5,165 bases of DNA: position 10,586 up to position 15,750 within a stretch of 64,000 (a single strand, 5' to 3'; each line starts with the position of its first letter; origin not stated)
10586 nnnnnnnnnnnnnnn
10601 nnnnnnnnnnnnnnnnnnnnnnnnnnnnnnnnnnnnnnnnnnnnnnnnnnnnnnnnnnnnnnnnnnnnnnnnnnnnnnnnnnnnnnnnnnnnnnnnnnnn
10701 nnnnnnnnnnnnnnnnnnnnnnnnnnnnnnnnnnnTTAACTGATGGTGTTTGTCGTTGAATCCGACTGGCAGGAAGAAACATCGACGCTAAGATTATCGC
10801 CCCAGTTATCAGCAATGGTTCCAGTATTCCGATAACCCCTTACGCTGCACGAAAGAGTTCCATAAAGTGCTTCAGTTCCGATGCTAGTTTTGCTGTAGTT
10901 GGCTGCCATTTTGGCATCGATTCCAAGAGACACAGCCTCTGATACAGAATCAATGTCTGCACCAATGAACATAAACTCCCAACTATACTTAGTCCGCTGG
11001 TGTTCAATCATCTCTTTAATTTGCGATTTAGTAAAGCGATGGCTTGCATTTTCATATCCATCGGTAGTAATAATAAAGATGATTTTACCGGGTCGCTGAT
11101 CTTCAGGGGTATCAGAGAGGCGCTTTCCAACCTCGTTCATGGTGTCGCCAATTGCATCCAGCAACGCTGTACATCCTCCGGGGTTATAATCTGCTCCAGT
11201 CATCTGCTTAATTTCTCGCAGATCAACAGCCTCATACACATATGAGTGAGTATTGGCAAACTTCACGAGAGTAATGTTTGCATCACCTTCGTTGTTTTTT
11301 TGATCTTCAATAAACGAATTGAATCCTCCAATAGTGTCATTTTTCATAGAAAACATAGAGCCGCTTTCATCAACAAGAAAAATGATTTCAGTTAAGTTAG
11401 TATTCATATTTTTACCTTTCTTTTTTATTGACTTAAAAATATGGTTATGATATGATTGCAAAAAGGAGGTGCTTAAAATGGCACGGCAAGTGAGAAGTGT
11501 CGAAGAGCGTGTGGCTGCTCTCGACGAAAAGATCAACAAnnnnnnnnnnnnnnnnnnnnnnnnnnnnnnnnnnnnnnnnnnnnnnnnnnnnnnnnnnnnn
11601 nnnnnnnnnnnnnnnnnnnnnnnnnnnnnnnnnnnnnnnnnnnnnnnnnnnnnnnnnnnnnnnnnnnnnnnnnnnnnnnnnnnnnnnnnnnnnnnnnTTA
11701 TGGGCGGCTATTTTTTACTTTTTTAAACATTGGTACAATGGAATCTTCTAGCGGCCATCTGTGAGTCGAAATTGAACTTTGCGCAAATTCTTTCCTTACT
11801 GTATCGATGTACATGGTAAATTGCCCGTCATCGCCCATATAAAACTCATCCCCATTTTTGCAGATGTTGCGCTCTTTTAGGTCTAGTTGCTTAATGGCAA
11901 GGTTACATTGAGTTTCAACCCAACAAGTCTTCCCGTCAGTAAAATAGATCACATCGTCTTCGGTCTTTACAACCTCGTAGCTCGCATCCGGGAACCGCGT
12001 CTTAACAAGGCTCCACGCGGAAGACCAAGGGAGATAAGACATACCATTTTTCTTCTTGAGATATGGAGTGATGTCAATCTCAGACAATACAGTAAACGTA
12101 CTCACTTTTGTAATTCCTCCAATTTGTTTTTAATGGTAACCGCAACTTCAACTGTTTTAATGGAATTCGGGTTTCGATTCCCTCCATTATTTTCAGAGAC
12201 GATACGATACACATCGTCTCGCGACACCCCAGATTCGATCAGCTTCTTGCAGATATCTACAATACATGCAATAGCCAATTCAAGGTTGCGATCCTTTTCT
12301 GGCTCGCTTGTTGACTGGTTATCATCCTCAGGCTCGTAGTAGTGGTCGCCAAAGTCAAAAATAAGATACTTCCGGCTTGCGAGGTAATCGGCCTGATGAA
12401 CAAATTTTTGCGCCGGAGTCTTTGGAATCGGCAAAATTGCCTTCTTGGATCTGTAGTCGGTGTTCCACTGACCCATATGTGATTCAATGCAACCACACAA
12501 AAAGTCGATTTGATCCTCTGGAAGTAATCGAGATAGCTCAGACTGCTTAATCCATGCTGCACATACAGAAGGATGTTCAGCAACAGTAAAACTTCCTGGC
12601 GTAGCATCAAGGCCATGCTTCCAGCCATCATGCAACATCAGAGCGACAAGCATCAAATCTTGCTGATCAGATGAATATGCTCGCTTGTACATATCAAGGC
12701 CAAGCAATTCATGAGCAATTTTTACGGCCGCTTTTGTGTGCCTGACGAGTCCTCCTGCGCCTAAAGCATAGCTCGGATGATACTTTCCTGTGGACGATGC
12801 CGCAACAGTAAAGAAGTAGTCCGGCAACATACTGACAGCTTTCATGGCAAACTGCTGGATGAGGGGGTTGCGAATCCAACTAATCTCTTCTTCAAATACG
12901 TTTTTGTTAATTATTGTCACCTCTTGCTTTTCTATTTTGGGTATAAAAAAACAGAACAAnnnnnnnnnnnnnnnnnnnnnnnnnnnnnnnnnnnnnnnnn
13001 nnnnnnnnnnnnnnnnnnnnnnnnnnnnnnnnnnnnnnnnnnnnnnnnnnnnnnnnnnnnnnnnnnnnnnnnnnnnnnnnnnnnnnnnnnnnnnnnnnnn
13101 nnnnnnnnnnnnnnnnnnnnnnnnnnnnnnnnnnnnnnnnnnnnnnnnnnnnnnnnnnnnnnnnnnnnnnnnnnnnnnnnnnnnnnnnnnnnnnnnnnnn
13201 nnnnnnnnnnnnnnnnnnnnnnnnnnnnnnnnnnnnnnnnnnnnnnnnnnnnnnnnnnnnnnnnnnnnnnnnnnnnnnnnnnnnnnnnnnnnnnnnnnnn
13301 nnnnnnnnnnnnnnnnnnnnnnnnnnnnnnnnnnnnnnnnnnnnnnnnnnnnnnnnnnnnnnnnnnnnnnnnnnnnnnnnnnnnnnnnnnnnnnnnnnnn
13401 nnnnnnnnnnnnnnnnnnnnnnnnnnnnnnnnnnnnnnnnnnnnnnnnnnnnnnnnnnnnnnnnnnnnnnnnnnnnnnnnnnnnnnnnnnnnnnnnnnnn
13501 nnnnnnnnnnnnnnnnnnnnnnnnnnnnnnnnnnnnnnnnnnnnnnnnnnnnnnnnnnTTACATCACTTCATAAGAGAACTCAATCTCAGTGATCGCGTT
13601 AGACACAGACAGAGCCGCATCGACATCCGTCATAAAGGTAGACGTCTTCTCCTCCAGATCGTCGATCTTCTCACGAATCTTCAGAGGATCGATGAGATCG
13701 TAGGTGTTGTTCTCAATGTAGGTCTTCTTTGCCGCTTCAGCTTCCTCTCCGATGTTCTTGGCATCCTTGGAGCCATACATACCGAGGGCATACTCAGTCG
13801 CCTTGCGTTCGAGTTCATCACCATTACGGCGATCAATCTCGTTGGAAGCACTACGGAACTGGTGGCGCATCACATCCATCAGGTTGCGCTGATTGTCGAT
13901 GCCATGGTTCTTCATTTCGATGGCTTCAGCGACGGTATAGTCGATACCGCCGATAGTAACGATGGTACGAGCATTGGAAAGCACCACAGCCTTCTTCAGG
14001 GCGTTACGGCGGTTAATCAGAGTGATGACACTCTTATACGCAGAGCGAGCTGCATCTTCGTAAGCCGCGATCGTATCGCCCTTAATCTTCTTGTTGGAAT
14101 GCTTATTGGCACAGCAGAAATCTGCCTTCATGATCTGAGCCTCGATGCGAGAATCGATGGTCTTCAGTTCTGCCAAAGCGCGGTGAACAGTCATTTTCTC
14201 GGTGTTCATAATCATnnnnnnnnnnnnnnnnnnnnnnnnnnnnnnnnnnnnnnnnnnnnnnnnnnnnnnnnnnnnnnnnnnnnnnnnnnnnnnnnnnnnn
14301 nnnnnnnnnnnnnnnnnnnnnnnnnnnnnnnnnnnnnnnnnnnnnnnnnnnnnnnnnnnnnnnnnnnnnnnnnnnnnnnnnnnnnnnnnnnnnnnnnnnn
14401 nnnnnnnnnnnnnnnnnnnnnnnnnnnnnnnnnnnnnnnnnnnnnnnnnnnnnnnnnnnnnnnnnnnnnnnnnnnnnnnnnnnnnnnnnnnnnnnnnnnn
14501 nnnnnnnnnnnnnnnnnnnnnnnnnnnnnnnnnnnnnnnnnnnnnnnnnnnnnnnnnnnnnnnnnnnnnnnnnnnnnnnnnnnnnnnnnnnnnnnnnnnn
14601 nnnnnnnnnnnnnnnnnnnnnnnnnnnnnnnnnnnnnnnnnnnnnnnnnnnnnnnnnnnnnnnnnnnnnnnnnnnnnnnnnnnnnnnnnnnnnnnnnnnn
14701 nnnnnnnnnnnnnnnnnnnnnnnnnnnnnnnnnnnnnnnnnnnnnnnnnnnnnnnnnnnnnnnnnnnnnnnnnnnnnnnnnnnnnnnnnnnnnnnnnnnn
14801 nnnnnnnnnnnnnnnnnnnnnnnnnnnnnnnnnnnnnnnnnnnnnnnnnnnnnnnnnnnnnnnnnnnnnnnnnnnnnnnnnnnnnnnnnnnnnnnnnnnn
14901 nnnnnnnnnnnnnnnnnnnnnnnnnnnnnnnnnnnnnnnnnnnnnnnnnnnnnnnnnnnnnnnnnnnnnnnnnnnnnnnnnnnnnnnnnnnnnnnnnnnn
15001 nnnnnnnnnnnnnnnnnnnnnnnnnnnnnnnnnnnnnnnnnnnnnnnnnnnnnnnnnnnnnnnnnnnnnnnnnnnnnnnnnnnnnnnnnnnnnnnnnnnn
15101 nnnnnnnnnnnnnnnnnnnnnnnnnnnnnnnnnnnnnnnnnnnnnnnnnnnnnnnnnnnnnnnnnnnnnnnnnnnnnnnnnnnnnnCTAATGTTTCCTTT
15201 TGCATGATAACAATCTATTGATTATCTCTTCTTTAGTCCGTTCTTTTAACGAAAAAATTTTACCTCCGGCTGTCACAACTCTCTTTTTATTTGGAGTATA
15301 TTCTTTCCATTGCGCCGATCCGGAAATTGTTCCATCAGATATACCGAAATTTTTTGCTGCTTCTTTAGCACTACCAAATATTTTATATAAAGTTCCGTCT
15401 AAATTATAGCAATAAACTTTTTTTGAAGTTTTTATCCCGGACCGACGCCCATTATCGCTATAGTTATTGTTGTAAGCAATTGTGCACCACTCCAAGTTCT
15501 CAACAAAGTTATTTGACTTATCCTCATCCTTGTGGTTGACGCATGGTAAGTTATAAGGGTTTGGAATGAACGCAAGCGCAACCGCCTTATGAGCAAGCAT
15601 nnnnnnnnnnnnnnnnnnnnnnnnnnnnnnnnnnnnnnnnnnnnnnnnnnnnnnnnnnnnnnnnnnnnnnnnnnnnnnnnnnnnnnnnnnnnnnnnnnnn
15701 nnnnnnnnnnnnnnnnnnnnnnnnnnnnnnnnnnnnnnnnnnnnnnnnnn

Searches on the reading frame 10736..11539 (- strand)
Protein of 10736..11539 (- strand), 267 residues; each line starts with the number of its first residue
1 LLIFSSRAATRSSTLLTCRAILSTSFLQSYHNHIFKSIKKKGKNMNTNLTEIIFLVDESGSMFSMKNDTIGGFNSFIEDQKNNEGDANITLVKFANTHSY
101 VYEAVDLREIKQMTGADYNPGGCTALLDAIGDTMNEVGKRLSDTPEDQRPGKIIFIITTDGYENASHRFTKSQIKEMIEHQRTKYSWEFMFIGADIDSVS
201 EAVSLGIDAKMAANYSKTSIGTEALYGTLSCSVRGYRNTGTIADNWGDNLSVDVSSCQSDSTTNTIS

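Call 5: search_protein_families(library=pfam, proteins=[window:10736-11539:-], max_evalue=0.01)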
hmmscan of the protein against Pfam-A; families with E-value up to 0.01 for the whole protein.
window:10736-11539:- (267 aa): 2 families
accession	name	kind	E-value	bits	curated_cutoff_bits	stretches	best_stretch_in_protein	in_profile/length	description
PF00092.34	VWA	-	0.0011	19.6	23.8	1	52-193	2-138/174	von Willebrand factor type A domain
PF13768.12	VWA_3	-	0.004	17.7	27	1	51-196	2-137/155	von Willebrand factor type A domain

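Call 9: search_protein_families(library=phrogs, proteins=[window:10736-11539:-], max_evalue=0.001)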
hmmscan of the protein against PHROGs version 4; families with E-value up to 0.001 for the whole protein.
window:10736-11539:- (267 aa): 3 families
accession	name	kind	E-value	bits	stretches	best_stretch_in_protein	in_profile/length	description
phrog_7371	-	unknown function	1.9e-58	198.5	1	46-241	3-187/204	-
phrog_26613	-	unknown function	9.8e-09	36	1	50-223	13-192/345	-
phrog_5359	-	unknown function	4.9e-07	30.5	1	37-196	17-181/229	-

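Call 11: search_protein_families(library=ncbifam, proteins=[window:10736-11539:-], max_evalue=0.01)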
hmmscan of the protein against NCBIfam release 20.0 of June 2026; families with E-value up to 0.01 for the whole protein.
window:10736-11539:- (267 aa): 2 families
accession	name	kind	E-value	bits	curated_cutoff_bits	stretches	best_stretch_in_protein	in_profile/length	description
TIGR02442.1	Cob-chelat-sub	hypoth_equivalog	0.00065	18.3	779.45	1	50-214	473-632/641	putative cobaltochelatase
NF047585.2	LIC10012_fam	equivalog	0.001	17.7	400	1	36-166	149-273/513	LIC10012 family protein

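Call 59: search_dna_similar(query=window:10736-11407:-, collection=phages, mode=protein, max_rows=25)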
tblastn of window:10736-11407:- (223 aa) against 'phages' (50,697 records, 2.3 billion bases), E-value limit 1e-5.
Records with a match: 217; places in all: 217; records where one place covers at least 80% of the query: 174.
Best place of each record, by identity: <60% 217.
By first word of the organism name: Streptomyces 89; Microbacterium 57; Pseudomonas 37; Gordonia 7; uncultured 6; Mycobacterium 5; Arthrobacter 3; Rhodococcus 2; Vibrio 2; Agrobacterium 2; and 7 more.
By host as written in the record: Streptomyces griseus ATCC 10137 39; Microbacterium foliorum NRRL B-24224 27; Streptomyces lividans JI 1326 27; Microbacterium paraoxydans NWU1 17; Pseudomonas syringae pv. actinidiae 16; - 14; Microbacterium foliorum NRRL B-24224 SEA 7; Gordonia terrae 3612 6; and 36 more.
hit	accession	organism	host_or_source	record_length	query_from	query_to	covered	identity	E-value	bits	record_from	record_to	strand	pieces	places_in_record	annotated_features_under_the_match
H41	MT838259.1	Bacteriophage sp.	human fecal samples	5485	6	209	91%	47.3%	2e-55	195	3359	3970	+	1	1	record has no annotation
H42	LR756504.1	uncultured phage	metagenomic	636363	6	193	84%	44.2%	4e-43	159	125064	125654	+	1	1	record has no annotation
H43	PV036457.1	phage IMGVR 15682261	human feces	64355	1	210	94%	39.5%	5e-48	174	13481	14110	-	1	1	hypothetical protein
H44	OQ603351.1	Pseudomonas phage Ep020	Pseudomonas sp. AY2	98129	2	197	88%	39.3%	4e-36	140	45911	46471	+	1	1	record has no annotation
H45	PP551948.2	Pseudomonas phage UNO-G1W1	Pseudomonas fluorescens Migula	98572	2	197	88%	39.3%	2e-32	129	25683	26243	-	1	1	hypothetical protein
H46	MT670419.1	Pseudomonas phage phiPsa315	Pseudomonas syringae pv. actinidiae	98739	7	194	84%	40.4%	1e-36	141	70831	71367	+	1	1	hypothetical protein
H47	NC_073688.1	Pseudomonas phage phiPsa315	Pseudomonas syringae pv. actinidiae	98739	7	194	84%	40.4%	1e-36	141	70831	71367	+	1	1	hypothetical protein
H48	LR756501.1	uncultured phage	metagenomic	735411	1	200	90%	38.0%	7e-38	144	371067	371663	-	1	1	record has no annotation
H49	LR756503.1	uncultured phage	metagenomic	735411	1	200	90%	38.0%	7e-38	144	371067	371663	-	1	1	record has no annotation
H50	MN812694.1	Pectobacterium phage Bobbio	Dickeya dianthicola F101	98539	2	196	87%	38.5%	2e-35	137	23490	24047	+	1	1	record has no annotation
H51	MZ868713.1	Pseudomonas phage psageK4e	Pseudomonas syringae pv. actinidiae K7#8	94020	7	194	84%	39.9%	2e-35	137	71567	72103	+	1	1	hypothetical protein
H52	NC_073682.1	Pseudomonas phage psageK4e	Pseudomonas syringae pv. actinidiae K7#8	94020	7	194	84%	39.9%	2e-35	137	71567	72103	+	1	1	hypothetical protein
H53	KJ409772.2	Pseudomonas phage phiPsa374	Pseudomonas syringae pv. actinidiae ...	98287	7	194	84%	39.9%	2e-35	137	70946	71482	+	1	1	hypothetical protein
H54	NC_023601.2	Pseudomonas phage phiPsa374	Pseudomonas syringae pv. actinidiae ...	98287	7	194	84%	39.9%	2e-35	137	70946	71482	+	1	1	hypothetical protein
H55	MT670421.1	Pseudomonas phage phiPsa381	Pseudomonas syringae pv. actinidiae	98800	7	194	84%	39.9%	2e-35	137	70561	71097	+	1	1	hypothetical protein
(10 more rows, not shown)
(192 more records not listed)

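Call 61: get_annotated_region(hit=H54, flank=6000)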
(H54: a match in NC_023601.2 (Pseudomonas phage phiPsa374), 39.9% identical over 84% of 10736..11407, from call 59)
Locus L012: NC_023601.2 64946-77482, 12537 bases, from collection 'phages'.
description: Pseudomonas phage phiPsa374, complete genome.
organism: Pseudomonas phage phiPsa374 (NCBI taxid 1458843)
taxonomy: Viruses; Duplodnaviria; Heunggongvirae; Uroviricota; Caudoviricetes; Otagovirus; Otagovirus Psa374
host: Pseudomonas syringae pv. actinidiae ICMP 18800; source: soil; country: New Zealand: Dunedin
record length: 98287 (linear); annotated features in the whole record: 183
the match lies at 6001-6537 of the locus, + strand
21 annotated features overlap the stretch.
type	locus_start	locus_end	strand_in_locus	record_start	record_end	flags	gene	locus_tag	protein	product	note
CDS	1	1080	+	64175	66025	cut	-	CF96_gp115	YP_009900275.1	DNA primase/helicase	-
CDS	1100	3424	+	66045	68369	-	-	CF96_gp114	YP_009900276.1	DNA polymerase I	-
CDS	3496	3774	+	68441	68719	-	-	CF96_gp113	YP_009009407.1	hypothetical protein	-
CDS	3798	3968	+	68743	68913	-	-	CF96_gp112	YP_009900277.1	hypothetical protein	-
CDS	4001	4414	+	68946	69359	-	-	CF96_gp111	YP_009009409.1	hypothetical protein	-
CDS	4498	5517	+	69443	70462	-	-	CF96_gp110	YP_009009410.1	hypothetical protein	-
CDS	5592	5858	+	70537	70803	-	-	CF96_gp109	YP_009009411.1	hypothetical protein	-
CDS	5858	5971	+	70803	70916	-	-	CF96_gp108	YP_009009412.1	hypothetical protein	-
CDS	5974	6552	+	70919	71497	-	-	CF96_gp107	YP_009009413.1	hypothetical protein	-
CDS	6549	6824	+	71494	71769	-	-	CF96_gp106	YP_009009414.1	hypothetical protein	-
CDS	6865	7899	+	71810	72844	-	-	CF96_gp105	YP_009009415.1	hypothetical protein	-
CDS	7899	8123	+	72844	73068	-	-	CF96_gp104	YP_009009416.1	hypothetical protein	-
CDS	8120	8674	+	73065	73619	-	-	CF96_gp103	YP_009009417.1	HNH endonuclease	-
CDS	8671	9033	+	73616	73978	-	-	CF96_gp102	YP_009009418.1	hypothetical protein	-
CDS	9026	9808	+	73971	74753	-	-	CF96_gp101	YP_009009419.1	hypothetical protein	-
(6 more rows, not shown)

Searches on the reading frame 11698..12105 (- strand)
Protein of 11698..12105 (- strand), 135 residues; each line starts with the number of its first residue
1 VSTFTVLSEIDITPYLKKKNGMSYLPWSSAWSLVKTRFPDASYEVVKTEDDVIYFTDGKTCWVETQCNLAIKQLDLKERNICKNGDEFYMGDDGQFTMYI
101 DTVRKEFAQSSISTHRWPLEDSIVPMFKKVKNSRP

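Call 5: search_protein_families(library=pfam, proteins=[window:11698-12105:-], max_evalue=0.01)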
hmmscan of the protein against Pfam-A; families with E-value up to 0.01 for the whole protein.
window:11698-12105:- (135 aa): 1 family
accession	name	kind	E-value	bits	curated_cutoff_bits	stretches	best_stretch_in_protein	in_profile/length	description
PF06378.16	SSAP_Sak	-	1.3e-09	38.2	22.3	1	3-66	2-70/152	Sak Single Strand Annealing Protein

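Call 9: search_protein_families(library=phrogs, proteins=[window:11698-12105:-], max_evalue=0.001)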
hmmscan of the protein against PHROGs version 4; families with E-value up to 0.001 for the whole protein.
window:11698-12105:- (135 aa): 3 families
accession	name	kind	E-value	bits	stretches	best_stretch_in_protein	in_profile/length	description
phrog_659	-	DNA, RNA and nucleotide metabolism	1.6e-12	48.5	1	1-67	4-76/205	Sak-like ssDNA annealing protein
phrog_8492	-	DNA, RNA and nucleotide metabolism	2.1e-12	48.1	1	2-50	21-69/269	Sak-like ssDNA annealing protein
phrog_16999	-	other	3.8e-08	34.3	1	47-122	210-278/288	Fe-S oxidoreductase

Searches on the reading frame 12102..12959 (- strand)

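Call 5: search_protein_families(library=pfam, proteins=[window:12102-12959:-], max_evalue=0.01)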
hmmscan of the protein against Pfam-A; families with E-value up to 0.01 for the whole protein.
window:12102-12959:- (285 aa): 0 families

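Call 9: search_protein_families(library=phrogs, proteins=[window:12102-12959:-], max_evalue=0.001)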
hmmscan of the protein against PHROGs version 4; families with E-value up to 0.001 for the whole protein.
window:12102-12959:- (285 aa): 1 family
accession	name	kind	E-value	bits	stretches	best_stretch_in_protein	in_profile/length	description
phrog_5889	-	unknown function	7.1e-53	180.5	1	20-207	20-205/242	-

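Call 11: search_protein_families(library=ncbifam, proteins=[window:12102-12959:-], max_evalue=0.01)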
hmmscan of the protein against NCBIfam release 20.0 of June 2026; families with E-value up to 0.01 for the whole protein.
window:12102-12959:- (285 aa): 0 families

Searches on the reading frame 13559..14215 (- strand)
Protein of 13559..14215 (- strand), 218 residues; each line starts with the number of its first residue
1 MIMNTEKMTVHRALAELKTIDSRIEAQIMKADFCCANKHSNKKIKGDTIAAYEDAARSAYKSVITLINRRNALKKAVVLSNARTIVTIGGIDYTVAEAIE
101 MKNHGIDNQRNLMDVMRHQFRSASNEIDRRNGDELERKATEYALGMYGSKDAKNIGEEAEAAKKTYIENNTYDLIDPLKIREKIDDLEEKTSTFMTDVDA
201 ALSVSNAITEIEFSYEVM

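Call 5: search_protein_families(library=pfam, proteins=[window:13559-14215:-], max_evalue=0.01)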
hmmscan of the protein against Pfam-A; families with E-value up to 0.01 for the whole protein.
window:13559-14215:- (218 aa): 0 families

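Call 9: search_protein_families(library=phrogs, proteins=[window:13559-14215:-], max_evalue=0.001)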
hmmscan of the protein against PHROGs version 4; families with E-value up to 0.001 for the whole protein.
window:13559-14215:- (218 aa): 1 family
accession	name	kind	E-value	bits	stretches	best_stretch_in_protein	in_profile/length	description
phrog_1491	-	tail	1.6e-51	176.2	1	5-213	2-209/211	tail fiber protein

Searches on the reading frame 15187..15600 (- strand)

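Call 97: search_protein_families(library=pfam, proteins=[window:15187-15600:-], max_evalue=0.001)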
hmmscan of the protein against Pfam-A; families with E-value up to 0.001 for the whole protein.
window:15187-15600:- (137 aa): 2 families
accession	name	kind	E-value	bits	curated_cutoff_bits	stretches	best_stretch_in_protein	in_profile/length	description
PF07453.19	NUMOD1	-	4.5e-08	33.5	22.8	1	60-93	1-34/37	NUMOD1 domain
PF13392.12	HNH_3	-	1.4e-05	25.1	24.8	1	21-45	21-45/46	HNH endonuclease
